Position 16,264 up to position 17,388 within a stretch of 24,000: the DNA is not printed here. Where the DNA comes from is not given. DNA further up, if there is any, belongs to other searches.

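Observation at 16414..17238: Divergent PNP paralog carries Asp at the base-specificity position and is a candidate adenine-removing enzyme of the pathway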

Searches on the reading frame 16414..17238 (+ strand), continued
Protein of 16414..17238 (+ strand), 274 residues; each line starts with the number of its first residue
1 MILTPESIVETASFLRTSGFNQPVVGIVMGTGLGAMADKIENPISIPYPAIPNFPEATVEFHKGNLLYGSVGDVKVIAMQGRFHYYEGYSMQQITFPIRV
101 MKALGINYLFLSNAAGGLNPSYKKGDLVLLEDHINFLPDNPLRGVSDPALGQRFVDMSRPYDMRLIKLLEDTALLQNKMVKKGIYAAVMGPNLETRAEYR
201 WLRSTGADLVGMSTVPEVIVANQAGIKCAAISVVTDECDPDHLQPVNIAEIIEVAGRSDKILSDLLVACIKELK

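Call 65: find_encoding_contigs(protein=P0109, flank=7000, max_places=1)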
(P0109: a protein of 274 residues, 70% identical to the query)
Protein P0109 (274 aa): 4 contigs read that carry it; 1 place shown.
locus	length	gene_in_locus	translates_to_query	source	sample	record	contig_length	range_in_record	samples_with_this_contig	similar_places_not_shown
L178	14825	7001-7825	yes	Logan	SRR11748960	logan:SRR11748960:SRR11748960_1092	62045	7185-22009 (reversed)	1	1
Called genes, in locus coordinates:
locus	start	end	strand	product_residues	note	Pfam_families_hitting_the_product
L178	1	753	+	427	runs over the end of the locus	-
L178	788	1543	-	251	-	PF00072:Response_reg, PF04397:LytTR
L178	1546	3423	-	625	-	PF13424:TPR_12 (faint), PF06580:His_kinase, PF02518:HATPase_c (weak)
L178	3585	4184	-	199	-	PF09837:DUF2064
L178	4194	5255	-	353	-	PF04055:Radical_SAM, PF12345:DUF3641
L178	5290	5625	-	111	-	PF02627:CMD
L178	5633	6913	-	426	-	PF00578:AhpC-TSA, PF00085:Thioredoxin (weak), PF08534:Redoxin (faint), PF13905:Thioredoxin_8, PF04784:DUF547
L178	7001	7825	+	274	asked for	PF01048:PNP_UDP_1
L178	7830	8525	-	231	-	PF00535:Glycos_transf_2, PF10111:Glyco_tranf_2_2 (faint)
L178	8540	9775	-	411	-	PF00890:FAD_binding_2 (weak), PF01134:GIDA (faint), PF01266:DAO (faint), PF03486:HI0933_like, PF07992:Pyr_redox_2 (faint), PF12831:FAD_oxidored (faint), PF13738:Pyr_redox_3 (faint), PF22780:HI0933_like_1st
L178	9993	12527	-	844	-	PF18962:Por_Secre_tail (weak)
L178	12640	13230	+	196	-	PF05708:Peptidase_C92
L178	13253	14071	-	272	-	PF00557:Peptidase_M24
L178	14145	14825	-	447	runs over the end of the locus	PF00344:SecY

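Call 71: predict_structure(alignment_id=A4)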
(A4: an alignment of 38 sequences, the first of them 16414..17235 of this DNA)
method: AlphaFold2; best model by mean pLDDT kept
length: 274 residues; sequences in the alignment: 38
mean_pLDDT: 92.5   pTM: 0.91
mean pLDDT of the five models: 92.5, 91.7, 91.0, 90.9, 90.1
residues with pLDDT >= 90: 206; 70-90: 60; 50-70: 8; < 50: 0
segments of 3 or more residues with pLDDT < 50: none
pLDDT, mean of each block of 10 residues (from residue 1): 87 98 96 91 95 82 88 97 87 94 98 95 97 93 86 91 98 97 93 82 95 93 97 94 87 92 98 90
secondary structure, 60 per line:
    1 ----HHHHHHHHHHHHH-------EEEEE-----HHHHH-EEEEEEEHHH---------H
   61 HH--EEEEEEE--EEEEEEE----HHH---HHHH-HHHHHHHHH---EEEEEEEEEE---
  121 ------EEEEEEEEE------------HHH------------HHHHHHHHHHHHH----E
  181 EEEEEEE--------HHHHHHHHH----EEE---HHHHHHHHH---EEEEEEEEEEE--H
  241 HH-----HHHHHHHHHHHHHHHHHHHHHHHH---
elements in order: H5-17 E25-29 H35-39 E41-47 E65-71 E74-80 H91-94 H96-104 E108-117 E127-135 H163-175 E180-187 H196-204 E209-211 H215-223 E227-237 H248-271

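Call 73: fold_search(model_id=the predicted structure, library=pdb)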
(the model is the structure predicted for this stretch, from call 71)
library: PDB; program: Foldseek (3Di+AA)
matches with E <= 10: 1243; with E <= 0.001: 667
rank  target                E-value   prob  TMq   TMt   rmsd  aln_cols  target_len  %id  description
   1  4m1e_E                1.7e-39  1.00  0.95  0.96   1.1       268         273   49  Crystal structure of purine nucleoside phosphorylase I from Planctomyces limnophilus DSM 3776, NYSGRC Target 029364. (released 2013-08-21)
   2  4m1e_A                6.4e-39  1.00  0.96  0.96   1.2       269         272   49  Crystal structure of purine nucleoside phosphorylase I from Planctomyces limnophilus DSM 3776, NYSGRC Target 029364. (released 2013-08-21)
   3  4m1e_B                3.2e-38  1.00  0.94  0.94   1.1       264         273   50  Crystal structure of purine nucleoside phosphorylase I from Planctomyces limnophilus DSM 3776, NYSGRC Target 029364. (released 2013-08-21)
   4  8swt_A                5.2e-38  1.00  0.94  0.93   1.3       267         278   48  Structure of Bacteroides fragilis PNP bound to transition state analog IMMUCILLIN H and sulfate (released 2023-10-18)
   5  4lna                  9.5e-38  1.00  0.94  0.95   1.3       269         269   49  CRYSTAL STRUCTURE OF purine nucleoside phosphorylase I from Spirosoma linguale DSM 74, NYSGRC Target 029362 (released 2013-07-24)
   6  8swt_B                2.9e-37  1.00  0.94  0.94   1.3       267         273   48  Structure of Bacteroides fragilis PNP bound to transition state analog IMMUCILLIN H and sulfate (released 2023-10-18)
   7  4nsn_A                6.2e-36  1.00  0.94  0.95   1.8       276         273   46  Crystal structure of purine nucleoside phosphorylase from Porphyromonas gingivalis ATCC 33277, NYSGRC Target 030972, o (released 2013-12-25)
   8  8swu_A                7.4e-36  1.00  0.93  0.95   1.4       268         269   43  Structure of Clostridium perfringens PNP bound to transition state analog IMMUCILLIN H and sulfate (released 2023-10-18)
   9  8swu_B                5.6e-35  1.00  0.92  0.94   1.6       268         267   43  Structure of Clostridium perfringens PNP bound to transition state analog IMMUCILLIN H and sulfate (released 2023-10-18)
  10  8swu_C                9.7e-35  1.00  0.93  0.95   1.7       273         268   42  Structure of Clostridium perfringens PNP bound to transition state analog IMMUCILLIN H and sulfate (released 2023-10-18)
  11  4ns1_A                9.7e-35  1.00  0.91  0.93   1.6       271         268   45  Crystal structure of purine nucleoside phosphorylase from Porphyromonas gingivalis ATCC 33277, NYSGRC Target 30972 (released 2013-12-25)
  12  4ns1_C                2.0e-34  1.00  0.91  0.93   1.5       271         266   45  Crystal structure of purine nucleoside phosphorylase from Porphyromonas gingivalis ATCC 33277, NYSGRC Target 30972 (released 2013-12-25)
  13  4ns1_B                3.1e-34  1.00  0.91  0.92   1.5       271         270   45  Crystal structure of purine nucleoside phosphorylase from Porphyromonas gingivalis ATCC 33277, NYSGRC Target 30972 (released 2013-12-25)
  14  4ear_A                6.9e-34  1.00  0.94  0.91   1.8       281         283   38  Crystal structure of purine nucleoside phosphorylase (W16Y, W94Y, W178Y, H257W) mutant from human complexed with DADMe (released 2013-02-06)
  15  1a9t                  8.3e-34  1.00  0.95  0.91   1.6       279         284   38  BOVINE PURINE NUCLEOSIDE PHOSPHORYLASE COMPLEXED WITH 9-DEAZAINOSINE AND PHOSPHATE (released 1998-06-17)
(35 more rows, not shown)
